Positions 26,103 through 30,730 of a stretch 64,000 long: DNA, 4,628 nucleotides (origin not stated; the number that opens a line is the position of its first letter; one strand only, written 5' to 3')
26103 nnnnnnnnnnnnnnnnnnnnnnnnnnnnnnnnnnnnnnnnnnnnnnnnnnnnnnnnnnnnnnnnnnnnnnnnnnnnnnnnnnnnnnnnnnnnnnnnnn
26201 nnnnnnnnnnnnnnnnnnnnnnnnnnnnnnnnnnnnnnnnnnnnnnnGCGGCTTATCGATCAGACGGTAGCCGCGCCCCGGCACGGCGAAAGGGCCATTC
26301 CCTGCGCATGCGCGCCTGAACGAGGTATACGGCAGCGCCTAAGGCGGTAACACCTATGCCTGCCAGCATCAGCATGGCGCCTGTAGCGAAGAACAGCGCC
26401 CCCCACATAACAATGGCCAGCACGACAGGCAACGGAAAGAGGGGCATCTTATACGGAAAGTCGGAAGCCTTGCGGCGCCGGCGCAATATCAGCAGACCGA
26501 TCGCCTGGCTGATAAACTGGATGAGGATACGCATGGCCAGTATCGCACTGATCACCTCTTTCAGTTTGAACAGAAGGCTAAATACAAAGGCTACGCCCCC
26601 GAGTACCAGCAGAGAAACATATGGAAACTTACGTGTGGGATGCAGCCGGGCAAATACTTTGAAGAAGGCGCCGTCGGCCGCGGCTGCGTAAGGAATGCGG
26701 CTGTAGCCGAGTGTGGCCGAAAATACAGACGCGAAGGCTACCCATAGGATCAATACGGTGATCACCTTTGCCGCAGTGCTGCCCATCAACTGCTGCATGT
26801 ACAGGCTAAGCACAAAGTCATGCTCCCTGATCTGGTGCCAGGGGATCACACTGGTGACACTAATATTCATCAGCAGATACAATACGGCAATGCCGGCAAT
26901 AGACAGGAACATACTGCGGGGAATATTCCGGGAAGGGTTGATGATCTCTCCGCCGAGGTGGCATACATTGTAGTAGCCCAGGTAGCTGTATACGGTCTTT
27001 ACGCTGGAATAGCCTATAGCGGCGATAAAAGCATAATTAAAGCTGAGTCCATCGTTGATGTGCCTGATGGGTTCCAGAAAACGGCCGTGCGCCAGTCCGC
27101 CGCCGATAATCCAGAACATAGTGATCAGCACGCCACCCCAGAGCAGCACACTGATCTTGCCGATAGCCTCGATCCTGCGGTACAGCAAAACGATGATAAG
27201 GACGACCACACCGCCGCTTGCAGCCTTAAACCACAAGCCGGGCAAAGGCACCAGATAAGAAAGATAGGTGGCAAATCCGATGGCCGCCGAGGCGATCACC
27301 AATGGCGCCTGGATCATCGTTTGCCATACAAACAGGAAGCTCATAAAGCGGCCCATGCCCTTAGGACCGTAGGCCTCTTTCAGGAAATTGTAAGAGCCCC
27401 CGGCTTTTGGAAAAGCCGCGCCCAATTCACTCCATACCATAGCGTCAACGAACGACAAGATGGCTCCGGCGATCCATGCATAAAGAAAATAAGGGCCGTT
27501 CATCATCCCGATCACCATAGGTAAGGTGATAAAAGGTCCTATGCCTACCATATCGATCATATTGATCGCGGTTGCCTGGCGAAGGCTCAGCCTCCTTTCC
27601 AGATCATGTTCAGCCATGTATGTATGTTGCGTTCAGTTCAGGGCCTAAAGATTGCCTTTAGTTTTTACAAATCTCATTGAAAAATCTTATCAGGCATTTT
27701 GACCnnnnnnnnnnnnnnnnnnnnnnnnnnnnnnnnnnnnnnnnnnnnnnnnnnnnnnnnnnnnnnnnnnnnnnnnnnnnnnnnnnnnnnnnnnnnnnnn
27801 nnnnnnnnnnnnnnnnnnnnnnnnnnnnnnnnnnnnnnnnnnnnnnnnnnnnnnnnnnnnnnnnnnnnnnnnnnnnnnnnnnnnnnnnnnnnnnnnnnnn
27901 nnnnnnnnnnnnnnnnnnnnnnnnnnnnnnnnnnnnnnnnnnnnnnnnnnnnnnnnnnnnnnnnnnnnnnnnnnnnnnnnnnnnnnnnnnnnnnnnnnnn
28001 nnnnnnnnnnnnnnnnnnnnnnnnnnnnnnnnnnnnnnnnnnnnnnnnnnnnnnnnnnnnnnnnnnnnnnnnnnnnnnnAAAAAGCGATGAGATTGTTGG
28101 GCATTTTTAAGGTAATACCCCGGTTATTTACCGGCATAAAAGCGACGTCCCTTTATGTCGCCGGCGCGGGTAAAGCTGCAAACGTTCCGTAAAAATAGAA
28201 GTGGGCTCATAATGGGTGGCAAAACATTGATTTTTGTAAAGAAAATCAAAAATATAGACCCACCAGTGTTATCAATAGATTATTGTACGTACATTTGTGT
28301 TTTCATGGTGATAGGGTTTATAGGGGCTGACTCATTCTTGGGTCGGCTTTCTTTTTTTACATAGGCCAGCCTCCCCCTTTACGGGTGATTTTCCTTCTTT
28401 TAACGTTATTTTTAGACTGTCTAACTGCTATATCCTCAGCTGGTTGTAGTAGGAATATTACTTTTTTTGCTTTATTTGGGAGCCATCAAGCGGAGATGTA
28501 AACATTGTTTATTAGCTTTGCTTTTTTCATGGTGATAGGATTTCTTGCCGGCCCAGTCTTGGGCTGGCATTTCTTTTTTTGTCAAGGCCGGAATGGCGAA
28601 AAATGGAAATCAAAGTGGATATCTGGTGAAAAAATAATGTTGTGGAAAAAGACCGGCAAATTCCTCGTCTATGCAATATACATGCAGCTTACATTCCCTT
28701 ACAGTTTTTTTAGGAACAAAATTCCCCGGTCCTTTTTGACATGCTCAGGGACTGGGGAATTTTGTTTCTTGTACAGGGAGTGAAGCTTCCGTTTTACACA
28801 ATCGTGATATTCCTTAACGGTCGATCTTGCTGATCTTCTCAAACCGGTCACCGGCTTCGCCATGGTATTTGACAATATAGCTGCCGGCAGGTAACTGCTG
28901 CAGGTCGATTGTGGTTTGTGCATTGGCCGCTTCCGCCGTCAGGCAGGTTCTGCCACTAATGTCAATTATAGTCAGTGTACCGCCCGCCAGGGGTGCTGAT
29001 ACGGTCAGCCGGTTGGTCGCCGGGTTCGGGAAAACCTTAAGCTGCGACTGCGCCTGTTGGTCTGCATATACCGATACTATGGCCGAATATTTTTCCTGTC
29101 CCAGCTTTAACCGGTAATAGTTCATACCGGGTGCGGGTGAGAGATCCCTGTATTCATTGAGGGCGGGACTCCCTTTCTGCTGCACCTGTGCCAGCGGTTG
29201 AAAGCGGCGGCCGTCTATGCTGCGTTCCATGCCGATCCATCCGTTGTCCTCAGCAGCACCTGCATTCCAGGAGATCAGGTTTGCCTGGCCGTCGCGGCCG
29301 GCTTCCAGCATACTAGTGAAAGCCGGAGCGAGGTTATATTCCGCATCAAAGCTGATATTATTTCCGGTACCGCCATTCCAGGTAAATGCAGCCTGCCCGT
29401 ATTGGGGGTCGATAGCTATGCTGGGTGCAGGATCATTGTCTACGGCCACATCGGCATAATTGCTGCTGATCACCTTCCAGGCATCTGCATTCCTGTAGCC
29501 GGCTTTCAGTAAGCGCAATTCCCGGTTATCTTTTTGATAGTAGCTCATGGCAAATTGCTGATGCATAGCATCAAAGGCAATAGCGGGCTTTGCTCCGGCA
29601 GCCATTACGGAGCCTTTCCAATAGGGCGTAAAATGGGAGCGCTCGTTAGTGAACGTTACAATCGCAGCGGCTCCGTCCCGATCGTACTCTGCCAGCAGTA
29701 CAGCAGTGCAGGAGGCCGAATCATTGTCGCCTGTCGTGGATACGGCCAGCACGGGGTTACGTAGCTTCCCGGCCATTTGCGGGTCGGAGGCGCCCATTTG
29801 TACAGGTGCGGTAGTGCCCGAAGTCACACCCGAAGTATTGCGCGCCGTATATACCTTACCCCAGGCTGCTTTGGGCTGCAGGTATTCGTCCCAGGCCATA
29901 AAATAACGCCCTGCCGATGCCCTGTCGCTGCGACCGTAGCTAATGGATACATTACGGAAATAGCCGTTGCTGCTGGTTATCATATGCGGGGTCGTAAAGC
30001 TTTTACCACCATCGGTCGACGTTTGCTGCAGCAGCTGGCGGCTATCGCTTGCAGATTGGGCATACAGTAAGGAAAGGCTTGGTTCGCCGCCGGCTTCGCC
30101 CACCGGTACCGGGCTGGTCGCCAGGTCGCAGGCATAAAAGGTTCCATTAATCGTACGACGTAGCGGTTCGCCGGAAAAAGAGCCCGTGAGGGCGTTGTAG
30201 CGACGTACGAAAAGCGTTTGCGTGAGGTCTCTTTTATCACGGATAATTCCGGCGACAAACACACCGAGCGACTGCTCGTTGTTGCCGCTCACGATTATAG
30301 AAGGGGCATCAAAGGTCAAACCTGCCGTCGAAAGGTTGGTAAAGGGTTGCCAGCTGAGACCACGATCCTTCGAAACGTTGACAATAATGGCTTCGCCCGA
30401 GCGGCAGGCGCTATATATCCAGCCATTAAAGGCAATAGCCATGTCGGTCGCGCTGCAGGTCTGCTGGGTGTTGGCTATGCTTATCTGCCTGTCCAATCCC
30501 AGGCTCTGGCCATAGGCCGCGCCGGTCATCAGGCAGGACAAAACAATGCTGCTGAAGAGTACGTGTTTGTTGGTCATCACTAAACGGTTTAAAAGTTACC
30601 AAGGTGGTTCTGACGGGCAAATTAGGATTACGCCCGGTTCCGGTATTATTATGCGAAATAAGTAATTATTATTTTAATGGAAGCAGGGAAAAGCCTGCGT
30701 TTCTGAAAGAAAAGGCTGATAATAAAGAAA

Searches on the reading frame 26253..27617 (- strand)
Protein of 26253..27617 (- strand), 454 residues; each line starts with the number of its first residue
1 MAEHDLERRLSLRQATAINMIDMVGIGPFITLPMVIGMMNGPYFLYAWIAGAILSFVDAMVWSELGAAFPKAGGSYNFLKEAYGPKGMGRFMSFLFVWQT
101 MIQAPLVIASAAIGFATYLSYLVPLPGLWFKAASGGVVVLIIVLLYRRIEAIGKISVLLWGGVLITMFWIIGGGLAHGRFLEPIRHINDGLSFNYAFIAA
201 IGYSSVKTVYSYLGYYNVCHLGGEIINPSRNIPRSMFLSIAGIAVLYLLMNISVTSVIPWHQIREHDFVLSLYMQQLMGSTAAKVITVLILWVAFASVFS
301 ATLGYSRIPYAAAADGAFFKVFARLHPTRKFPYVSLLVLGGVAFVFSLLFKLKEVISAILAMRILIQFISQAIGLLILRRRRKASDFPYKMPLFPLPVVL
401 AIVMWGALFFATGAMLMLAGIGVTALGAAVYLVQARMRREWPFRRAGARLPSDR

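Call 7: search_protein_families(library=pfam, proteins=[window:26253-27617:-], max_evalue=0.001)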
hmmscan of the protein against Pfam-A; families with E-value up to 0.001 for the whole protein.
window:26253-27617:- (454 aa): 2 families
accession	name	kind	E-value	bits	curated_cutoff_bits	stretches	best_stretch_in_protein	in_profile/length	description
PF13520.12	AA_permease_2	-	2e-39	136.1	27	1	10-412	1-408/427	Amino acid permease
PF00324.27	AA_permease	-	1.2e-24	87.3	24.6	1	16-420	3-428/470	Amino acid permease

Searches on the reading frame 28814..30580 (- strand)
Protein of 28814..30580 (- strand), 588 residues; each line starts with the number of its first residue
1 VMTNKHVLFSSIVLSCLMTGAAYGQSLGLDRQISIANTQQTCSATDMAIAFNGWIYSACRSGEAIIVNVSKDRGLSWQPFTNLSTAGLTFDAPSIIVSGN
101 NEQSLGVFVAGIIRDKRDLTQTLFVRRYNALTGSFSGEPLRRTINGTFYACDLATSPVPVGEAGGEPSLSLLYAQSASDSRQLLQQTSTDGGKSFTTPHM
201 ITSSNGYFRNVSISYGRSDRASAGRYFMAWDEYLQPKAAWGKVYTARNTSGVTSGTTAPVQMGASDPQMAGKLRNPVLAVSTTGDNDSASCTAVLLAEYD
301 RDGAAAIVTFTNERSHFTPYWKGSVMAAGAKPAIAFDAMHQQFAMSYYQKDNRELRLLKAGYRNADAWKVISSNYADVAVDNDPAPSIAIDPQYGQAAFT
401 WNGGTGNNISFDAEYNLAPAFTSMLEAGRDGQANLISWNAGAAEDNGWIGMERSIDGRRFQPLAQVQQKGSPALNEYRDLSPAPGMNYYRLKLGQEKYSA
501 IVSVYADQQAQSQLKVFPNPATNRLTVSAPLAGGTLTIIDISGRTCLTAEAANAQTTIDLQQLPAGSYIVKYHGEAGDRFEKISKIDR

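Call 7: search_protein_families(library=pfam, proteins=[window:28814-30580:-], max_evalue=0.001)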
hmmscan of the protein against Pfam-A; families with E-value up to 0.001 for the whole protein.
window:28814-30580:- (588 aa): 1 family
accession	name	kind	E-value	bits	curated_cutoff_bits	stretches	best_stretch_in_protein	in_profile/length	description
PF18962.6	Por_Secre_tail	-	6.9e-10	39.5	27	1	516-583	1-73/75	Secretion system C-terminal sorting domain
